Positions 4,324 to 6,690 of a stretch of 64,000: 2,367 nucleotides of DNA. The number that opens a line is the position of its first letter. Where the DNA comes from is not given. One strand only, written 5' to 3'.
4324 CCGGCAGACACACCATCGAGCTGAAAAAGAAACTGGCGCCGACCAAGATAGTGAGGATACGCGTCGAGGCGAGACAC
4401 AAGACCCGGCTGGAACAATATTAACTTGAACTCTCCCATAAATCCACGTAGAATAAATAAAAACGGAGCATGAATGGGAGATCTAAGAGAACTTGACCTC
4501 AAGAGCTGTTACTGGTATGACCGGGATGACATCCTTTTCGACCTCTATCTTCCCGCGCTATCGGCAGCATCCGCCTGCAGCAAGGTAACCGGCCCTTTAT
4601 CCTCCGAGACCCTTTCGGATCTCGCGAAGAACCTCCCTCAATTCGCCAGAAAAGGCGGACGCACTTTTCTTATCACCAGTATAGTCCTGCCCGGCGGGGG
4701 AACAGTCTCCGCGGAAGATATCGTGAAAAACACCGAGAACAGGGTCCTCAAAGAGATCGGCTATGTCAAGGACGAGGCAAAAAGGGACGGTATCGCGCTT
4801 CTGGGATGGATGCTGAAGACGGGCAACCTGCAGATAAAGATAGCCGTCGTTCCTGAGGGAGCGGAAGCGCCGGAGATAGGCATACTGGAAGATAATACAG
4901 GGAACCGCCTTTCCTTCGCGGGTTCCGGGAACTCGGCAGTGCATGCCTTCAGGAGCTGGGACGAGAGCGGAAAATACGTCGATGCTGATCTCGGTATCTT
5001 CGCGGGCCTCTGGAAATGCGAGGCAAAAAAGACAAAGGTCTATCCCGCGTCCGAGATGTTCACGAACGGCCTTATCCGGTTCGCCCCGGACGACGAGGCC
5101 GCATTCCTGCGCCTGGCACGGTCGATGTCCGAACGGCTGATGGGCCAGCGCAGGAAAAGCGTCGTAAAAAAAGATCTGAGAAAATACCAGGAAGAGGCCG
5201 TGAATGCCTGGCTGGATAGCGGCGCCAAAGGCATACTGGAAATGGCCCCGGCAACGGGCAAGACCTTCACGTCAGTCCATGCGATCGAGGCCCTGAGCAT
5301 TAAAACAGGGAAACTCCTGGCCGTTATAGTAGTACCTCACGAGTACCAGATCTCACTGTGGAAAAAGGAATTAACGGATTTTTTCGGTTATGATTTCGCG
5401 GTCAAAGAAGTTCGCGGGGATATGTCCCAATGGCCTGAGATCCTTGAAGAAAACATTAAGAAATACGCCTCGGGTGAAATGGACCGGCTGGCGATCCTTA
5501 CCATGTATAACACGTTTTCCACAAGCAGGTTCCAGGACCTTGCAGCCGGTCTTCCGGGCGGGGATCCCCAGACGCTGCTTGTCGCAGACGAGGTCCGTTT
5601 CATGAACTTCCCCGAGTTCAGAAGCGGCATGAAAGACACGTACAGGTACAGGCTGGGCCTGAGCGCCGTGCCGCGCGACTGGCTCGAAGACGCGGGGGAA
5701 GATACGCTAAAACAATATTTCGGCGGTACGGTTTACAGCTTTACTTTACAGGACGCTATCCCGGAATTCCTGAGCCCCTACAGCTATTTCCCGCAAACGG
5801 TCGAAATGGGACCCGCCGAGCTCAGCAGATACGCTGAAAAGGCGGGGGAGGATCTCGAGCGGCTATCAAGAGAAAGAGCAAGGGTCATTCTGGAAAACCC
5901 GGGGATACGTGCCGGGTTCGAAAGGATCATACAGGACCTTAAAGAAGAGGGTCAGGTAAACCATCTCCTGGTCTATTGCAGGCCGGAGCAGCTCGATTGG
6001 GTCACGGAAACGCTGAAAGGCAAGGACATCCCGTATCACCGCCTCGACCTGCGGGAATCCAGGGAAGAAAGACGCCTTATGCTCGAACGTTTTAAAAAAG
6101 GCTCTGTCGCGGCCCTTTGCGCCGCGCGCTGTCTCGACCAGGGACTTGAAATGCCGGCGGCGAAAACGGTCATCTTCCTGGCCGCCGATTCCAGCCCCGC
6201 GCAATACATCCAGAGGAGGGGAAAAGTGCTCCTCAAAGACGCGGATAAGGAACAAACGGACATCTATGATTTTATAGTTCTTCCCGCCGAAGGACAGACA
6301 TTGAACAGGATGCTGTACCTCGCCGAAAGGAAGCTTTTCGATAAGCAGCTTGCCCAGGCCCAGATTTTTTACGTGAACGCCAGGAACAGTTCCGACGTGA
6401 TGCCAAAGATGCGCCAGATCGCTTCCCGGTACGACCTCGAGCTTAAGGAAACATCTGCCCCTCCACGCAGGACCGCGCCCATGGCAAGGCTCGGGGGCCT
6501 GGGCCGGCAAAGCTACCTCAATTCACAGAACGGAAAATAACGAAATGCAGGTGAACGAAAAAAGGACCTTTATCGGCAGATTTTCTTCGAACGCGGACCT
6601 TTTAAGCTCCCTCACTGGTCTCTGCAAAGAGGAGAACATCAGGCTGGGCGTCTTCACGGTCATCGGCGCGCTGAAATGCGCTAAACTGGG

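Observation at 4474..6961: SF2 helicase with an unassigned 240-aa N-terminal domain, translationally coupled to a PPC/DUF296 DNA-binding protein: candidate two-gene nucleic-acid surveillance/defence pair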

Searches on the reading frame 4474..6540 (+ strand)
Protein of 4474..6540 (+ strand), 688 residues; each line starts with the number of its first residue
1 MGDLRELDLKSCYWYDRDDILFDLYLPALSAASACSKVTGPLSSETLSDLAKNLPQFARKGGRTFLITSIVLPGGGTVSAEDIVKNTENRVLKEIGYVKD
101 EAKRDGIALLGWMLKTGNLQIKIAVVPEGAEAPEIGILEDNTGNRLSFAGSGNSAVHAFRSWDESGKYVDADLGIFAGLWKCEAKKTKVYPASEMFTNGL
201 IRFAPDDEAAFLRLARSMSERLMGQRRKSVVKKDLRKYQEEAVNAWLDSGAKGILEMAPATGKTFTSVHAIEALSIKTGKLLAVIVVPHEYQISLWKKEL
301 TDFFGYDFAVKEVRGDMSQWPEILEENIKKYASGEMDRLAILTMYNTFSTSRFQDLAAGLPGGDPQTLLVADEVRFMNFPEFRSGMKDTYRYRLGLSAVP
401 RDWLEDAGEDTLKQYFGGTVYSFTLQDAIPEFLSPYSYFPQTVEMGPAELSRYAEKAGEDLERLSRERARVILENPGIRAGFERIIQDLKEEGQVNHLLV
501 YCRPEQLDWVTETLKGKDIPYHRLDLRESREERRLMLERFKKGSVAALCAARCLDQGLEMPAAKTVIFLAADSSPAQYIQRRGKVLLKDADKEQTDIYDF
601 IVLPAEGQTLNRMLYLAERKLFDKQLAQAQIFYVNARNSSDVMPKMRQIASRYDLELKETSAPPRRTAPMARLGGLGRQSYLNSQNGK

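Call 3: search_protein_families(library=pfam, proteins=[window:4474-6540:+], max_evalue=0.01)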
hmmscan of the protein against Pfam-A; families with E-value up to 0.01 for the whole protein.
window:4474-6540:+ (688 aa): 2 families
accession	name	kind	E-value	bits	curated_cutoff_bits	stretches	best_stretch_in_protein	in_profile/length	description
PF00271.37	Helicase_C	-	2.7e-12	47.3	23.5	1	491-585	11-106/110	Helicase conserved C-terminal domain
PF04851.21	ResIII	-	7.8e-12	45.8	22.5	1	233-401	2-163/164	Type III restriction enzyme, res subunit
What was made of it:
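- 5170..6399 (+): SF2 (ResIII/XPB-like) helicase core, aa 233-642. Walker A GKT (262-264) and Walker B DE (372-373) are retained. Mutated: motif I T259P and G260A, Q295L, motif II H375R, motif III T399V, K478I, motif V E556Q and D559E, motif VI R584K and R587L. Pfam ResIII and Helicase_C (call 3).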

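Call 4: search_protein_families(library=padloc, proteins=[window:4474-6540:+], max_evalue=0.01)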
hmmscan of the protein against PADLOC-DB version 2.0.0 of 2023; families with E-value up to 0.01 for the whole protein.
window:4474-6540:+ (688 aa): 10 families
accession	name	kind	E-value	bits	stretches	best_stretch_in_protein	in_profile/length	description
PDLC02707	PbeA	-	5.7e-135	449.5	1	4-642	2-668/672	PbeA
PDLC02704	PbeA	-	1.1e-115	385.7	1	4-642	1-681/682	PbeA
PDLC02706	PbeA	-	2.3e-64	216.2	2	232-457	267-492/722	PbeA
PDLC02703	PbeA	-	3.6e-47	159.3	1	4-608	1-621/626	PbeA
PDLC02705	PbeA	-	1.8e-35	120.3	2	152-628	176-663/691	PbeA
PDLC03597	REase_MTase_IIG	-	1.1e-10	37.8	2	228-302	161-236/1646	Type IIG restriction enzyme-methyltransferase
PDLC03051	REase_MTase_I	-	3.7e-08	29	1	230-288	171-235/1591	Type I restriction enzyme-methyltransferase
PDLC03658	mREase_IV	-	1.2e-05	21.3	1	510-601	467-558/953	Type IV methyl-directed restriction enzyme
PDLC03049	REase_I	-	0.0024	13.9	0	232-275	165-212/807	Type I restriction enzyme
PDLC02501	BrxHI|BrxHII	-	0.0084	12.2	0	511-585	265-339/925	BrxHI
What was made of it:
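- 4474..6540 (+): Full ORF of the orphan, degenerate PbeA homologue (688 aa): PLD/HKD-like domain + SF2 helicase core + unique C-terminal tail. PADLOC PbeA PDLC02707 E 5.7e-135 over aa 4-642 (call 4).
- On PbeA protein family (HKD + SF2 helicase): PADLOC PDLC02707 449.5 bits, E 5.7e-135, aa 4-642 against profile positions 2-668 of 672 (call 4).
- Closest known: PbeA of the PbeABCD system. Same: It aligns end to end with PADLOC PbeA models (E 6e-135, call 4).
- Checked: The whole protein matches PbeA models end to end (call 4).
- Shown: full-length PbeA match (call 4).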

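Call 5: search_protein_families(library=ncbifam, proteins=[window:4474-6540:+], max_evalue=0.01)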
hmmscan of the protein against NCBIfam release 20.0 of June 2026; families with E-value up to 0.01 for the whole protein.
window:4474-6540:+ (688 aa): 4 families
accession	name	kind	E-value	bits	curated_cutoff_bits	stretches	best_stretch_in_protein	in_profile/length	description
TIGR04095.1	dnd_restrict_1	equivalog_domain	9.7e-82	275.3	600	1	234-655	8-451/451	DNA phosphorothioation system restriction enzyme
NF045503.1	repair_heli_XPB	equivalog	3.8e-11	42.2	610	1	222-618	172-540/548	DNA repair helicase XPB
NF046051.1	restrict_EcoAI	equivalog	5e-06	25.2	550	0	392-445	305-355/768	EcoAI/FtnUII family type I restriction enzme subunit R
NF010337.0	PRK13766.1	equivalog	0.0034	15.5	610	1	530-585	410-465/781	Hef nuclease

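Call 8: find_homologous_proteins(query=window:4474-6540:+, max_evalue=0.00001)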
Query window:4474-6540:+ (688 aa): 44 proteins with E <= 0.00001 among 8000 candidates.
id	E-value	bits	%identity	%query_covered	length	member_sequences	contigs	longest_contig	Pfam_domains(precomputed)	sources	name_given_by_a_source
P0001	0.0e+0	1555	100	100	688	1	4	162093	PF00271.38,PF04851.22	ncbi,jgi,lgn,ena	-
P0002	4.6e-177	608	44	95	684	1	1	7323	PF00270.36,PF00176.30,PF16203.12,PF18766.8,PF00271.38,PF04851.22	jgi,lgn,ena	-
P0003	7.9e-171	588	43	95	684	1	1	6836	PF00270.36,PF16203.12,PF00271.38,PF04851.22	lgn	-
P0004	6.2e-158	545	39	95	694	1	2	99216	PF00270.36,PF00176.30,PF16203.12,PF18766.8,PF00271.38,PF04851.22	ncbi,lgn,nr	ncbi:MAG: DEAD/DEAH box helicase family protein [Candidatus Omnitrophica bacterium]|nr:DEAD/DEAH box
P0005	1.1e-109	386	34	95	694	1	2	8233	PF00270.36,PF18766.8,PF00271.38,PF04851.22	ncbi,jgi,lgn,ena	ncbi:MAG: DEAD/DEAH box helicase family protein [Patescibacteria group bacterium]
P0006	1.1e-103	366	34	95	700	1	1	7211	PF00270.36,PF00176.30,PF18766.8,PF00271.38,PF04851.22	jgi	-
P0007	4.5e-101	357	33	95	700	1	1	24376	PF00270.36,PF00176.30,PF18766.8,PF00271.38,PF04851.22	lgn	-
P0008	4.9e-101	357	32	93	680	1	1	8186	PF00270.36,PF00176.30,PF18766.8,PF00271.38,PF04851.22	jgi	jgi:superfamily II DNA or RNA helicase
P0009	1.1e-99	353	33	95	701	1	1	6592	PF00270.36,PF00271.38,PF04851.22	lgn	-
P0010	2.1e-98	348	33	95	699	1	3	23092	PF00270.36,PF00176.30,PF18766.8,PF00271.38,PF04851.22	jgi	-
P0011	3.2e-98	348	33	87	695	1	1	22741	PF00270.36,PF00271.38,PF04851.22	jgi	jgi:superfamily II DNA or RNA helicase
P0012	1.0e-97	346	33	95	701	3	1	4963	PF00270.36,PF00271.38,PF04851.22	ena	-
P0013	2.2e-97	345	32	94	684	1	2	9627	PF00270.36,PF00176.30,PF18766.8,PF00271.38,PF04851.22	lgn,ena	-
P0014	4.0e-95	338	32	95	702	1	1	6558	PF00270.36,PF00271.38,PF04851.22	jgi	jgi:superfamily II DNA or RNA helicase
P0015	4.2e-95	338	32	95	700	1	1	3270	PF00270.36,PF00176.30,PF16203.12,PF18766.8,PF00271.38,PF04851.22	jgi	-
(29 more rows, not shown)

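Call 9: search_solved_structures(query=window:4474-6540:+, max_evalue=0.01, show_alignments=1)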
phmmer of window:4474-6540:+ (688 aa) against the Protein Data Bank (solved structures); distinct sequences matched with E-value up to 0.01: 21.
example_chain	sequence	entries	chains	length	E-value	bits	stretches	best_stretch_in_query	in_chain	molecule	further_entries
2fwr_A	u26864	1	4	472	1.2e-15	60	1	484-602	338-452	DNA repair protein RAD25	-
6p66_A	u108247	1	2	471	1.2e-15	60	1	484-602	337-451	DNA repair protein RAD25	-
6p4f_A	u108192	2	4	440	4.4e-13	51.6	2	487-594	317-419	DNA-dependent ATPase XPBII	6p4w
5tnu_A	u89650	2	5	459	5.2e-13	51.3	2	488-594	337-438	DNA-dependent ATPase XPBII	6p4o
2fzl_A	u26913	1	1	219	4.3e-10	41.7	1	453-601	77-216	DNA repair protein RAD25, XPB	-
5ffj_A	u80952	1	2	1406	1.8e-05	26.4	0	233-289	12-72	Endonuclease and methylase LlaGI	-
4xqk_A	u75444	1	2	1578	2.3e-05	26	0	231-289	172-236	LlaBIII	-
7clg_A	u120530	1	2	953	9.5e-05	24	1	500-601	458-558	Putative helicase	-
6vz4_K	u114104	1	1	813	0.0021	19.6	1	482-585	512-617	Nuclear protein STH1/NPS1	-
6vzg_K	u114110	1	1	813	0.0021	19.6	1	482-585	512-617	Nuclear protein STH1/NPS1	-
9i9f_A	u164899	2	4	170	0.004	18.7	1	488-584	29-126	Eukaryotic initiation factor 4A-I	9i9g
6k15_J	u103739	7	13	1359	0.004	18.6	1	482-585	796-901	Nuclear protein STH1/NPS1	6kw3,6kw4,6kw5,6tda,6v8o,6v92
6yvh_H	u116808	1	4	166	0.0052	18.3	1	488-584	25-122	Eukaryotic initiation factor 4A-III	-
2j0u_B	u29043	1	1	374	0.0065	17.9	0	488-584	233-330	ATP-DEPENDENT RNA HELICASE DDX48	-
2j0u_A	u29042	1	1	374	0.0067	17.9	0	488-584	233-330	ATP-DEPENDENT RNA HELICASE DDX48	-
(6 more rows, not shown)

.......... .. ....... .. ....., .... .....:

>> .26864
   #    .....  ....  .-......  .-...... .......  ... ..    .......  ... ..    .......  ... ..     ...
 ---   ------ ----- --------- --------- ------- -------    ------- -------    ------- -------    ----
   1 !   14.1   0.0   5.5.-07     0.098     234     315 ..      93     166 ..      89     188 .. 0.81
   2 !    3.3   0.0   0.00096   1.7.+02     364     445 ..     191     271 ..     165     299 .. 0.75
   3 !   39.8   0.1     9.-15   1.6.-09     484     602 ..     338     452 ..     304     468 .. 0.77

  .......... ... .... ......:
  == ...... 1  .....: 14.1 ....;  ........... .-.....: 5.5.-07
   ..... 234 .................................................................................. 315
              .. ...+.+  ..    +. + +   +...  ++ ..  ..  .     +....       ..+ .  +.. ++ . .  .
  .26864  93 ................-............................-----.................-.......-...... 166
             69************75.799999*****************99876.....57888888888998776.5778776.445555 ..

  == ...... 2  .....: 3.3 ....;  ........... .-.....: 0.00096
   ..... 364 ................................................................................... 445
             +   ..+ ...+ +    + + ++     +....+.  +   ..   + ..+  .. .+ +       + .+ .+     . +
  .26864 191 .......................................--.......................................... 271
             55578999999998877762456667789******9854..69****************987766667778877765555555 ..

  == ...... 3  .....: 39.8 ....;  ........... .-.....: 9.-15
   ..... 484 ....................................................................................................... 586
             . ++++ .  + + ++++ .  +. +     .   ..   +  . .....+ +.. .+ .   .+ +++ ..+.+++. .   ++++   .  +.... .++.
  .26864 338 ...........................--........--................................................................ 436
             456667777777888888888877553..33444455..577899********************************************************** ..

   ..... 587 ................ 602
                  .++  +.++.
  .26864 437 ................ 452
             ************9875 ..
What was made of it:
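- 5170..6399 (+): PDB sequence hits to XPB/Rad25 (call 9).
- Closest known: Type III restriction Res subunit and XPB/Rad25-like SF2 helicases. Same: XPB/Rad25 are the best PDB sequence hits (1e-15, call 9).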

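Call 13: find_encoding_contigs(protein=P0001, flank=10000, max_places=4)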
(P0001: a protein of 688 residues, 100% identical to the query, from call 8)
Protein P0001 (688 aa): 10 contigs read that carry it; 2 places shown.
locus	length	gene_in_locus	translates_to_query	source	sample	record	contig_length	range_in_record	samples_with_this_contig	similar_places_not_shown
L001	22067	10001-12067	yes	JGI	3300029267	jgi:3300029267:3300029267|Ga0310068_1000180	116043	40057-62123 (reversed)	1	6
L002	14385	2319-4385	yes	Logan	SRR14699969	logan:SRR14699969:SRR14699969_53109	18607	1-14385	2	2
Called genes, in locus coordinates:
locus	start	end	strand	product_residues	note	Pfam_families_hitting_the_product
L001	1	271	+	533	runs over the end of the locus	PF02366:PMT, PF13231:PMT_2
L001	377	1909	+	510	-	PF23545:Zn_ribbon_HMPTM, PF04055:Radical_SAM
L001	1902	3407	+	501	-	PF23545:Zn_ribbon_HMPTM, PF04055:Radical_SAM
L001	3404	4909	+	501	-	PF02511:Thy1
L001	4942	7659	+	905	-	PF00690:Cation_ATPase_N, PF00122:E1-E2_ATPase, PF13246:Cation_ATPase, PF00702:Hydrolase, PF00689:Cation_ATPase_C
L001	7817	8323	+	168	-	PF04542:Sigma70_r2, PF07638:Sigma70_ECF (weak), PF08281:Sigma70_r4_2, PF04545:Sigma70_r4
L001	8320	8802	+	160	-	PF13490:zf-HC2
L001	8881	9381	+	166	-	PF13801:Metal_resist, PF05285:SDA1_dom (weak), PF07813:LTXXQ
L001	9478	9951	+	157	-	-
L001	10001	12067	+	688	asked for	PF04851:ResIII, PF00271:Helicase_C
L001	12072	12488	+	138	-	PF03479:PCC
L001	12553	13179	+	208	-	-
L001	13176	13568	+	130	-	-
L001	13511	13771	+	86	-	PF13424:TPR_12, PF13374:TPR_10 (weak)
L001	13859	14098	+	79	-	-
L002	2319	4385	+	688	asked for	PF04851:ResIII, PF00271:Helicase_C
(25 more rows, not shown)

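Call 17: find_encoding_contigs(protein=P0002, flank=8000, max_places=2)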
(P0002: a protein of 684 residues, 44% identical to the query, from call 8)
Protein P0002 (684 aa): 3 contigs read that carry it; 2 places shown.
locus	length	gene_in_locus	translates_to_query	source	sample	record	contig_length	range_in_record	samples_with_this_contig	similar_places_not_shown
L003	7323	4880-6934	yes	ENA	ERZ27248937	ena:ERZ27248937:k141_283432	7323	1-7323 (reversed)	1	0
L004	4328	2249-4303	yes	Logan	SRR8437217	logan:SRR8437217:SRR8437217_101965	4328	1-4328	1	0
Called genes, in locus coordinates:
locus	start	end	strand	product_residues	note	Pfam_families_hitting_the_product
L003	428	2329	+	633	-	PF12969:DUF3857, PF01841:Transglut_core (weak)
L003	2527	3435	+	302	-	PF02086:MethyltransfD12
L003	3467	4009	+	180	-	-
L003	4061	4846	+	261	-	PF01555:N6_N4_Mtase, PF01170:UPF0020 (weak), PF08241:Methyltransf_11 (faint), PF13649:Methyltransf_25 (faint), PF01555:N6_N4_Mtase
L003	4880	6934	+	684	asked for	PF00176:SNF2-rel_dom (faint), PF00270:DEAD, PF04851:ResIII, PF18766:SWI2_SNF2 (faint), PF16203:ERCC3_RAD25_C (faint), PF00271:Helicase_C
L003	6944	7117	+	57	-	-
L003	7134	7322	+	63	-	?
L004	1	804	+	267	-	?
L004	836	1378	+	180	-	-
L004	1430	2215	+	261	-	PF01555:N6_N4_Mtase, PF01170:UPF0020 (weak), PF08241:Methyltransf_11 (faint), PF13649:Methyltransf_25 (faint), PF01555:N6_N4_Mtase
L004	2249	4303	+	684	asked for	PF00176:SNF2-rel_dom (faint), PF00270:DEAD, PF04851:ResIII, PF18766:SWI2_SNF2 (faint), PF16203:ERCC3_RAD25_C (faint), PF00271:Helicase_C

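Call 18: find_encoding_contigs(protein=P0004, flank=8000, max_places=2)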
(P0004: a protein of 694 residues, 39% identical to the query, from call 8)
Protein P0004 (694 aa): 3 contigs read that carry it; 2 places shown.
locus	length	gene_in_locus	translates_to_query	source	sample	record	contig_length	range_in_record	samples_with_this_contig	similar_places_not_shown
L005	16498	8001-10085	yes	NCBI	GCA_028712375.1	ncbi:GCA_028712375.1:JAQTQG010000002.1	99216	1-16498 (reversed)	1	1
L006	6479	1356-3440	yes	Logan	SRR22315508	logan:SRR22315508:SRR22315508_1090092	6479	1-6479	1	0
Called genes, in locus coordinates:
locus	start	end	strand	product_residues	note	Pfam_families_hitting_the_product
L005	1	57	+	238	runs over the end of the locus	PF01138:RNase_PH, PF03725:RNase_PH_C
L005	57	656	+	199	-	PF01725:Ham1p_like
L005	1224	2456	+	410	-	PF05359:DUF748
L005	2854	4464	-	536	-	PF00239:Resolvase, PF07508:Recombinase, PF13408:Zn_ribbon_recom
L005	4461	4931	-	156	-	PF11149:DUF2924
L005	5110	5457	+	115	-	PF12643:MazG-like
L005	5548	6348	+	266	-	-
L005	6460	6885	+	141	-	PF03852:Vsr, PF04480:DUF559 (faint), PF18741:MTES_1575 (faint)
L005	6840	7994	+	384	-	PF00145:DNA_methylase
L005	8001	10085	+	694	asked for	PF00176:SNF2-rel_dom (weak), PF00270:DEAD, PF04851:ResIII, PF18766:SWI2_SNF2, PF16203:ERCC3_RAD25_C (weak), PF00271:Helicase_C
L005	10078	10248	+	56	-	-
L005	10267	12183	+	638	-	PF02463:SMC_N, PF13175:AAA_15 (weak), PF13476:AAA_23, PF13514:AAA_27 (faint), PF13555:AAA_29 (faint), PF28175:T4SS_LegC2C7 (weak)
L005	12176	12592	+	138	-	PF27807:DNA_S_mod_dnd_assoc_4 (weak)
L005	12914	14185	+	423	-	PF02195:ParB_N, PF01555:N6_N4_Mtase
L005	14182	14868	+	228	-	PF13309:HTH_22 (faint)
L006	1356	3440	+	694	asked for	PF00176:SNF2-rel_dom (weak), PF00270:DEAD, PF04851:ResIII, PF18766:SWI2_SNF2, PF16203:ERCC3_RAD25_C (weak), PF00271:Helicase_C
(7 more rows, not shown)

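Call 19: find_encoding_contigs(protein=P0007, flank=8000, max_places=2)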
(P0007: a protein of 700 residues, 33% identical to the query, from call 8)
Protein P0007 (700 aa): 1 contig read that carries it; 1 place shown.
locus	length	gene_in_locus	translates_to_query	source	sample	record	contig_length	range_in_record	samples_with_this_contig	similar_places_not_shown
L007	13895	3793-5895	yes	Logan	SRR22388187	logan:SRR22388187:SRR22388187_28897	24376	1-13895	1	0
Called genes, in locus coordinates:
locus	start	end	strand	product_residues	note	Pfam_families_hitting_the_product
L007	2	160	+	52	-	?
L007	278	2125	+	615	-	PF02463:SMC_N (faint), PF13175:AAA_15, PF13304:AAA_21, PF20469:OLD-like_TOPRIM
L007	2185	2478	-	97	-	-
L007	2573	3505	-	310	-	PF00702:Hydrolase, PF13419:HAD_2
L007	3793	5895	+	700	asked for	PF00176:SNF2-rel_dom (weak), PF00270:DEAD, PF04851:ResIII, PF18766:SWI2_SNF2 (faint), PF00271:Helicase_C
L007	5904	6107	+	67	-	-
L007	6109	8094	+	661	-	PF02463:SMC_N (weak), PF13175:AAA_15 (weak), PF13476:AAA_23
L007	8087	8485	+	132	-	PF27807:DNA_S_mod_dnd_assoc_4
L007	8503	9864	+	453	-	PF04055:Radical_SAM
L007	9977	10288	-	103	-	-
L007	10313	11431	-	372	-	PF02646:RmuC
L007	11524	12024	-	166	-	PF07275:ArdA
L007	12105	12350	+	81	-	-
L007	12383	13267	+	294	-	-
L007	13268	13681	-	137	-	-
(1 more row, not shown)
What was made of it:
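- Closest known: PbeA of the PbeABCD system. Same: The nearest relatives are bona fide PbeA genes in PbeABCD cassettes (calls 17-19).
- Closest relatives sit in MTase-PbeA-PbeB-PbeC-PbeD cassettes (calls 17-19).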
